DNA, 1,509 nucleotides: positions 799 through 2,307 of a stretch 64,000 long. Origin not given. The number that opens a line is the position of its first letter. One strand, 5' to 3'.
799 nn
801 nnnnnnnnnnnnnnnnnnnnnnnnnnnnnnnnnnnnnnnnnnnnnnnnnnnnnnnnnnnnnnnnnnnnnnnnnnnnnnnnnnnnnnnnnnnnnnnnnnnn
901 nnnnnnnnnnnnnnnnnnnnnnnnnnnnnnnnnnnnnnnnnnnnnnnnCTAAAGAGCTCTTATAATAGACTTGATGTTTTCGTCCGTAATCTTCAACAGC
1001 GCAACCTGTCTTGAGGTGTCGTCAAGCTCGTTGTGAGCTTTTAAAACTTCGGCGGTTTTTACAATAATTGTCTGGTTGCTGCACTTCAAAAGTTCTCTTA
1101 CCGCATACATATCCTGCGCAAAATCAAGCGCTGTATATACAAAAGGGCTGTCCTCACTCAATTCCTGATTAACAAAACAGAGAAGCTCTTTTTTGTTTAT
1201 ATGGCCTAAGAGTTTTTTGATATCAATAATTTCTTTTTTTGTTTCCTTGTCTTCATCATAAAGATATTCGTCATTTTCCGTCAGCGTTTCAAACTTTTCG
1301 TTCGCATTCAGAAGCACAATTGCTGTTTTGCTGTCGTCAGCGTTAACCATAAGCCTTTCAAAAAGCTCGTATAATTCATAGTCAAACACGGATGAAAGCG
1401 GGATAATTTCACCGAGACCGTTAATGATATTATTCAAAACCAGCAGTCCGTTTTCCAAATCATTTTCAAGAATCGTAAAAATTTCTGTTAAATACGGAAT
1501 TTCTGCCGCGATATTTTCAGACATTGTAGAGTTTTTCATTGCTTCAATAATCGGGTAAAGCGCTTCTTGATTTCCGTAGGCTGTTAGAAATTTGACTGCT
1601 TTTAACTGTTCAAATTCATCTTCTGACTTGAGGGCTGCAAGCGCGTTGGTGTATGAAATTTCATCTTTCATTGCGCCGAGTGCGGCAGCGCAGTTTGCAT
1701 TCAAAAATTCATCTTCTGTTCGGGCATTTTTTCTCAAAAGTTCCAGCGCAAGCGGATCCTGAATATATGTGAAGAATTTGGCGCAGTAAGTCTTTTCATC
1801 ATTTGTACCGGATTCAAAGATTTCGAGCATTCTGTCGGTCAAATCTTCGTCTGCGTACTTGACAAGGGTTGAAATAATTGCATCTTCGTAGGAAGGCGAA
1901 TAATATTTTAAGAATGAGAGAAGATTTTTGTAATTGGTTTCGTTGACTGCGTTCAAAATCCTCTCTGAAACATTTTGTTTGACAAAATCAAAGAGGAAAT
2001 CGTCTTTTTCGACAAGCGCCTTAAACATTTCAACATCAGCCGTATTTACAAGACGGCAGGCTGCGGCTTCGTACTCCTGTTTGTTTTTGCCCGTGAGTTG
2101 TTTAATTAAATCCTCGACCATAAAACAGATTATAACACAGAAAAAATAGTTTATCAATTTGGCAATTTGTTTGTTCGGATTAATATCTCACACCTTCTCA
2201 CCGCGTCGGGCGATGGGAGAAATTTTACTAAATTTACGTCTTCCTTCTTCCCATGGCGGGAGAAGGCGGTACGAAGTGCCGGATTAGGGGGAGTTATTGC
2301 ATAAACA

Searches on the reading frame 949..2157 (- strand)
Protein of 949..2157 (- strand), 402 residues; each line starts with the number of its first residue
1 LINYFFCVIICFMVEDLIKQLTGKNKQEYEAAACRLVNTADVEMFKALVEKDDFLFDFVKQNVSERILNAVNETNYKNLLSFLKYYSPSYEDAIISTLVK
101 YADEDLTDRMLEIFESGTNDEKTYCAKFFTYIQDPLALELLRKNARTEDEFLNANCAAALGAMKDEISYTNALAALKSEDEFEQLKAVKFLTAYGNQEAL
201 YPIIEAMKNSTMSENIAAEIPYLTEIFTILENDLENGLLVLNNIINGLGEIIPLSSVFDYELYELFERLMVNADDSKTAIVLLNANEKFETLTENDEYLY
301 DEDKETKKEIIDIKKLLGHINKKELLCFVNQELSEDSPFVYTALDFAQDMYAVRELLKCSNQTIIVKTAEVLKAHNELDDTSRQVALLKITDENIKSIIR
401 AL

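Call 13: search_protein_families(library=pfam, proteins=[window:949-2157:-])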
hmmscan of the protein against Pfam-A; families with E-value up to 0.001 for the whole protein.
window:949-2157:- (402 aa): 2 families
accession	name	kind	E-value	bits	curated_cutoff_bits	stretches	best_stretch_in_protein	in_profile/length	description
PF13646.12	HEAT_2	-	6.6e-07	30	27.7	0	130-180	25-75/88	HEAT repeats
PF11838.14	ERAP1_C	-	0.00016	21.6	38.2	0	86-163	164-242/318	ERAP1-like C-terminal domain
